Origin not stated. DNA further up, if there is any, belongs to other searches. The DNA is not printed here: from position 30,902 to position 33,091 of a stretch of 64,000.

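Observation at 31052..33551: Phage-borne NfeD plus flotillin (SPFH) two-gene module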

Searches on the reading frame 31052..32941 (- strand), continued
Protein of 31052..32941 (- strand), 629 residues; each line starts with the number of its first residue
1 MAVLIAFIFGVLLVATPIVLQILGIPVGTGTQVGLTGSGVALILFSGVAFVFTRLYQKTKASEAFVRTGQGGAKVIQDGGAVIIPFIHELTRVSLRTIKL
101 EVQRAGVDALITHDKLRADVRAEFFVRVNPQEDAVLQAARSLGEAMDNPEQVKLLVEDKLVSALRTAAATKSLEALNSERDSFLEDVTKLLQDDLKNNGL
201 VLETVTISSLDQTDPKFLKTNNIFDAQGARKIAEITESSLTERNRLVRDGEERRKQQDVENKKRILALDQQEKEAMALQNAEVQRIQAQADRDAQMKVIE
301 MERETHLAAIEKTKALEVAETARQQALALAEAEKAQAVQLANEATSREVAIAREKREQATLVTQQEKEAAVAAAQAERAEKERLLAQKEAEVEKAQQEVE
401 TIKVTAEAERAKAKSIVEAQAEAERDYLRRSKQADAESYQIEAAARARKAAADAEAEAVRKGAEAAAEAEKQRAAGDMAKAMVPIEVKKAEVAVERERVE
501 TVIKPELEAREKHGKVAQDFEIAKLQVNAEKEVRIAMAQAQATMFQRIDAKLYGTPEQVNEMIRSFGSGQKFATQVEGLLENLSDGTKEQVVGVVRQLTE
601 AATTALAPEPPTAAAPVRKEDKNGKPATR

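Call 38: find_encoding_contigs(protein=P0016, flank=10000, max_places=1)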
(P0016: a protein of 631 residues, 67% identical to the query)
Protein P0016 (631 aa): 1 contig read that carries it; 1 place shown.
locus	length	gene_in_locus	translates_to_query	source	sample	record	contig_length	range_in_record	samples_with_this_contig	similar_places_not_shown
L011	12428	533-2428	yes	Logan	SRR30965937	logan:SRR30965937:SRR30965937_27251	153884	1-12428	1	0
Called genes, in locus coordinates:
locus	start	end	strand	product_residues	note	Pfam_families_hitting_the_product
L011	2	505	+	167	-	?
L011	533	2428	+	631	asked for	PF01145:Band_7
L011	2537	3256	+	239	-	PF04446:Thg1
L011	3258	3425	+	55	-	-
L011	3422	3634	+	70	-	-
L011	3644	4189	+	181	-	-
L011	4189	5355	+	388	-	PF01139:RtcB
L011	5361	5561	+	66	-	-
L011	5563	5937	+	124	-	-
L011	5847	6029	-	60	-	-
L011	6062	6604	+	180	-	-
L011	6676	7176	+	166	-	PF00075:RNase_H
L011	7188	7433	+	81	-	-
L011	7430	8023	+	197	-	-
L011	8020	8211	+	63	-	-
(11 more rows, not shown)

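Call 39: find_encoding_contigs(protein=P0011, flank=10000, max_places=1)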
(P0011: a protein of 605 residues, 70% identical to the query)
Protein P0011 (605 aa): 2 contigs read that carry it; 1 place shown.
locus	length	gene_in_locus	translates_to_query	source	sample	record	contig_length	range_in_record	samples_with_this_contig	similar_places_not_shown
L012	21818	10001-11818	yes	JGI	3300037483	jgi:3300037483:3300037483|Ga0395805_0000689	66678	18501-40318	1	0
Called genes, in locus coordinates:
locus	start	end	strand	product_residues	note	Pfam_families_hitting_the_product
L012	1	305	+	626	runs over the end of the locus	-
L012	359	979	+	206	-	PF00226:DnaJ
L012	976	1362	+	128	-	-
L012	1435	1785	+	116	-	-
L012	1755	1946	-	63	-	-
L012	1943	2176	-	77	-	-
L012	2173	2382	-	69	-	-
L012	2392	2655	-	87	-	PF02643:DUF192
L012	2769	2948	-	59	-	-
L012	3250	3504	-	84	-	-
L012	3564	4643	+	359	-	-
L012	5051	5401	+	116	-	-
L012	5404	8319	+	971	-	-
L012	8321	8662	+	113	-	-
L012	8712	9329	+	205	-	PF09970:DUF2204 (faint)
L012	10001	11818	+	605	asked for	PF01145:Band_7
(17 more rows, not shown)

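Call 40: find_encoding_contigs(protein=P0002, flank=10000, max_places=3)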
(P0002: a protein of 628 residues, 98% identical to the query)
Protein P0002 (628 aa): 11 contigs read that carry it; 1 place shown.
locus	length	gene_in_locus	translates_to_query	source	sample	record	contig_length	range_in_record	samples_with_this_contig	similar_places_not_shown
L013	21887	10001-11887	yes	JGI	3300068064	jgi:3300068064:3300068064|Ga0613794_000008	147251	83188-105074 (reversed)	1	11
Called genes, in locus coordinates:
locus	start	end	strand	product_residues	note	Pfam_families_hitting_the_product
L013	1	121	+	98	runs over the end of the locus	-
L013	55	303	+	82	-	-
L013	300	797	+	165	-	-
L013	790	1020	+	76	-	-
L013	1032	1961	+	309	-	PF13532:2OG-FeII_Oxy_2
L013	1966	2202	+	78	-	-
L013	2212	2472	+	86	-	-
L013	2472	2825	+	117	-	-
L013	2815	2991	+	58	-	-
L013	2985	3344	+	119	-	-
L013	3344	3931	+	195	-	-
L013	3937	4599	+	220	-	PF00300:His_Phos_1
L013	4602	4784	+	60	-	-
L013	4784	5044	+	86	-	-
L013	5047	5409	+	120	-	-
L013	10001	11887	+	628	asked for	PF01145:Band_7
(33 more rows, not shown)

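Call 47: search_solved_structures(query=window:31052-32941:-, max_evalue=0.001, show_alignments=1)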
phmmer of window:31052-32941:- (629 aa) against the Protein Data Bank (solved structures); distinct sequences matched with E-value up to 0.001: 0.

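Call 50: search_solved_structures(query=A3, max_evalue=0.01)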
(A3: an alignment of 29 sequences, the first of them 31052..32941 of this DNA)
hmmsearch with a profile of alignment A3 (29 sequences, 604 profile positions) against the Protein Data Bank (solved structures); distinct sequences matched with E-value up to 0.01: 5.
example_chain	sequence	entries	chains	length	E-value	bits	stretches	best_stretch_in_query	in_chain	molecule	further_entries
9bq2_B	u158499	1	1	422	4.3e-07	31.9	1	63-207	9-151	Flotillin-1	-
9l3g_A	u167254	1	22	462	5e-07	31.7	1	63-437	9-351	Flotillin-1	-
9bq2_A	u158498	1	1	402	0.00029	22.6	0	147-208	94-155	Flotillin-2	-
9l3g_a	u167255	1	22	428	0.00039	22.2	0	143-208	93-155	Flotillin-2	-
1win_A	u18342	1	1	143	0.0032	19.2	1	143-208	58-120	Flotillin 2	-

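Call 55: find_related_loci(query=A3, collection=viral_contigs, flank=6000)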
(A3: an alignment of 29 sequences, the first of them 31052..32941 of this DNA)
Query A3 (629 aa) in viral_contigs; peptide patterns used: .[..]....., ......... (x = any residue, [..] = any of these).
114 stretches matched a pattern; 16 encode a relative of the query (tblastn E <= 1e-3); 15 distinct loci.
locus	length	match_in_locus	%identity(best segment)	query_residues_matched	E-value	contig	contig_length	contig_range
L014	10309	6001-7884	44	1-604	2e-147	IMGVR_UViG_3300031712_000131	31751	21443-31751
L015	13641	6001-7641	49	16-595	2e-143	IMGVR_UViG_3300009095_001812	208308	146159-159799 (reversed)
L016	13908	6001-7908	43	1-613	2e-137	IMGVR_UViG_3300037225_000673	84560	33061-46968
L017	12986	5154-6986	46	15-598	1e-135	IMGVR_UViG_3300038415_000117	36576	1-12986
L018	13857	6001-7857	39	4-626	1e-129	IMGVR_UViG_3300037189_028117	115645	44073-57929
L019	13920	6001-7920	43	1-613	1e-141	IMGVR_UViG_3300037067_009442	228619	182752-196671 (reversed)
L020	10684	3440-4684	35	33-479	3e-66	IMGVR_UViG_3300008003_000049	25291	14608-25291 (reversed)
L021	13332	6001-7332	34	39-505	9e-63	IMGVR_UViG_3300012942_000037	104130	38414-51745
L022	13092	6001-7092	35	41-426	7e-60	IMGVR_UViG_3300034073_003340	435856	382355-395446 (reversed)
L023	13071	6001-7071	35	48-426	2e-59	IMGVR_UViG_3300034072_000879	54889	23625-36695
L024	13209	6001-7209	34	54-484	4e-59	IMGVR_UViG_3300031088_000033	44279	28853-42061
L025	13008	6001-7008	36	22-359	1e-57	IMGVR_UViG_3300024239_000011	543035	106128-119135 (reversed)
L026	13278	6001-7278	36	32-484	4e-64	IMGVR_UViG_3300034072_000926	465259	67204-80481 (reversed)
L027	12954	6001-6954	38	41-360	6e-61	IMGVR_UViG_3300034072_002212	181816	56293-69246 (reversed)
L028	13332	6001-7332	35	39-505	4e-62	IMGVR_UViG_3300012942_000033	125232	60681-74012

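Call 79: search_protein_families(library=pfam, alignment_id=A6, max_evalue=0.0001)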
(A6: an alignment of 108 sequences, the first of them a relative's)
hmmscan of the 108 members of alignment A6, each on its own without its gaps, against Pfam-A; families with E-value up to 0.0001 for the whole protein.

A. member 1, L022:77-385:+ (102 aa): 1 family
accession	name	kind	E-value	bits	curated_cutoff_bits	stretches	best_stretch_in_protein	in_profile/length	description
PF00268.27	Ribonuc_red_sm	-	2.3e-07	30.9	33.6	1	2-58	226-281/281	Ribonucleotide reductase, small chain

B. families by the number of members that match (of 108 scanned): 37 families (the first 25 are shown)
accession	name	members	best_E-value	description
PF21001.2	YqiJ_N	5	1.5e-23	Inner membrane protein YqiJ, N-terminal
PF01145.31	Band_7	5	1.8e-19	SPFH domain / Band 7 family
PF15975.10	Flot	3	8.8e-35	Flotillin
PF05816.16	TelA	2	2.5e-86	Toxic anion resistance protein (TelA)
PF08719.17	NADAR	2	2.6e-46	NADAR domain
PF10112.14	Halogen_Hydrol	2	1.1e-28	5-bromo-4-chloroindolyl phosphate hydrolysis protein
PF14216.11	DUF4326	2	3.7e-28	Domain of unknown function (DUF4326)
PF07290.17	YqiJ_OB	2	4.3e-18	Inner membrane protein YqiJ, OB-fold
PF00462.30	Glutaredoxin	2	2.1e-16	Glutaredoxin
PF02481.21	DNA_processg_A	2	3.4e-11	DNA recombination-mediator protein A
PF00565.23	SNase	2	9e-08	Staphylococcal nuclease homologue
PF00072.30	Response_reg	2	2.7e-06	Response regulator receiver domain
PF01121.26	CoaE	1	8.9e-49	Dephospho-CoA kinase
PF18299.6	R2K_2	1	1.2e-38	ATP-grasp domain, R2K clade family 2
PF01597.25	GCV_H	1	4.4e-32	Glycine cleavage H-protein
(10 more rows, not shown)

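Call 80: predict_structure(alignment_id=A5)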
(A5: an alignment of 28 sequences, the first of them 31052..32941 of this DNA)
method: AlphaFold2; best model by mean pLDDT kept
length: 629 residues; sequences in the alignment: 28
mean_pLDDT: 70.3   pTM: 0.34
mean pLDDT of the five models: 70.3, 68.9, 66.5, 65.6, 64.7
residues with pLDDT >= 90: 7; 70-90: 378; 50-70: 139; < 50: 105
segments of 3 or more residues with pLDDT < 50: 57-60, 67-87, 353-366, 544-554, 568-573, 575-580, 582-584, 598-629
pLDDT, mean of each block of 10 residues (from residue 1): 80 86 80 85 81 54 50 45 48 76 87 86 86 78 76 84 89 83 88 86 84 77 72 71 81 87 88 87 86 85 79 76 73 64 52 44 49 62 75 76 76 80 83 84 87 86 86 75 58 72 62 55 64 58 45 49 52 48 50 51 42 33 36
secondary structure, 60 per line:
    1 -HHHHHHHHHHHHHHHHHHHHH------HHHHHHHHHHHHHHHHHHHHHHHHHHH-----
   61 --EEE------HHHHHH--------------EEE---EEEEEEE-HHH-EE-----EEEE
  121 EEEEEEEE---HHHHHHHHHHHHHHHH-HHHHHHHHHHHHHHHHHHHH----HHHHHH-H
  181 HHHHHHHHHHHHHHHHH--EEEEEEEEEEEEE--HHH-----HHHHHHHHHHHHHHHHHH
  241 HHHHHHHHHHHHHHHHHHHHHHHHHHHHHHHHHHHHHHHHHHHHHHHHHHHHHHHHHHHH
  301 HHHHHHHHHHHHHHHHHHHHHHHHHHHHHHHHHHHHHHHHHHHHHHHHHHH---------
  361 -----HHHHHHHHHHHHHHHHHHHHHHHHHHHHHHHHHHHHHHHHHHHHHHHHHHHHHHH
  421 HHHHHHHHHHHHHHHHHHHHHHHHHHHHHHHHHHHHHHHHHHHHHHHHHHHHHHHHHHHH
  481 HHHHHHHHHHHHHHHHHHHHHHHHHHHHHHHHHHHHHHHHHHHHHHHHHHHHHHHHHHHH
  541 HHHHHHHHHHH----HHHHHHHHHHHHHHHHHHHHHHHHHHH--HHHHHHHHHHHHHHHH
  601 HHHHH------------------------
elements in order: H2-22 H29-55 E63-65 H72-77 E92-94 E98-104 E117-128 H132-147 H149-168 H173-178 H180-197 E200-212 H223-351 H366-551 H556-582 H585-605

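Call 84: fold_search(model_id=the predicted structure, library=pdb)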
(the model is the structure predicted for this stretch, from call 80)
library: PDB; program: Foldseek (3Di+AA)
matches with E <= 10: 169; with E <= 0.001: 48
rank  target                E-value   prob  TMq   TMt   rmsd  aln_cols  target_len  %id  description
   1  9bq2_B                1.5e-07  1.00  0.20  0.29  47.5       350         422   22  Structure of the flotillin complex in a native membrane environment (released 2024-07-24)
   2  9o9z_a                1.8e-07  1.00  0.20  0.44  13.1       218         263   14  The human PHB1/2 complex (closed) (released 2025-10-22)
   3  9l3g_A                2.1e-07  1.00  0.20  0.29  51.6       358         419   22  Structure of the flotillin complex (released 2025-12-24)
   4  9o9z_A                4.4e-07  1.00  0.19  0.47  13.1       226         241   18  The human PHB1/2 complex (closed) (released 2025-10-22)
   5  9l3g_a                1.2e-06  1.00  0.19  0.30  89.7       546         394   15  Structure of the flotillin complex (released 2025-12-24)
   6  9z7u_B                2.0e-06  1.00  0.21  0.44   8.6       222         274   21  Human Stomatin - C8 Symmetry (released 2026-02-25)
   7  9z7u_C                4.9e-06  1.00  0.22  0.44   6.8       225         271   21  Human Stomatin - C8 Symmetry (released 2026-02-25)
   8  8rrh_B                6.6e-06  1.00  0.22  0.45   7.5       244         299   14  The human prohibitin complex (released 2024-12-18)
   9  8rrh_A                1.0e-05  1.00  0.19  0.40  10.1       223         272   18  The human prohibitin complex (released 2024-12-18)
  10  9zd2_E                1.1e-05  1.00  0.20  0.58   6.7       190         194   21  C1 local refinement of aquaporin 1 bound to endogenous human stomatin (released 2026-02-25)
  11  9bq2_A                1.1e-05  1.00  0.20  0.30  91.0       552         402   15  Structure of the flotillin complex in a native membrane environment (released 2024-07-24)
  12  7vhq_G                1.6e-05  1.00  0.21  0.40  10.4       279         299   16  Structural insights into the membrane microdomain organization by SPFH family proteins (released 2022-01-19)
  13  9paw_XX               1.6e-05  1.00  0.19  0.40  11.3       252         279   17  Cryo-EM structure of the engineered HflK/C variant stabilized in the closed conformation via disulfide bond crosslink (released 2026-03-04)
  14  9oh9_B                2.9e-05  1.00  0.22  0.47  13.3       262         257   20  Human Stomatin Complex in Native Membrane Vesicles (released 2025-08-13)
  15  1win_MODEL_1_A        3.1e-05  1.00  0.17  0.70   5.6       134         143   20  Solution Structure of the Band 7 Domain of the mouse Flotillin 2 Protein (released 2004-11-28)
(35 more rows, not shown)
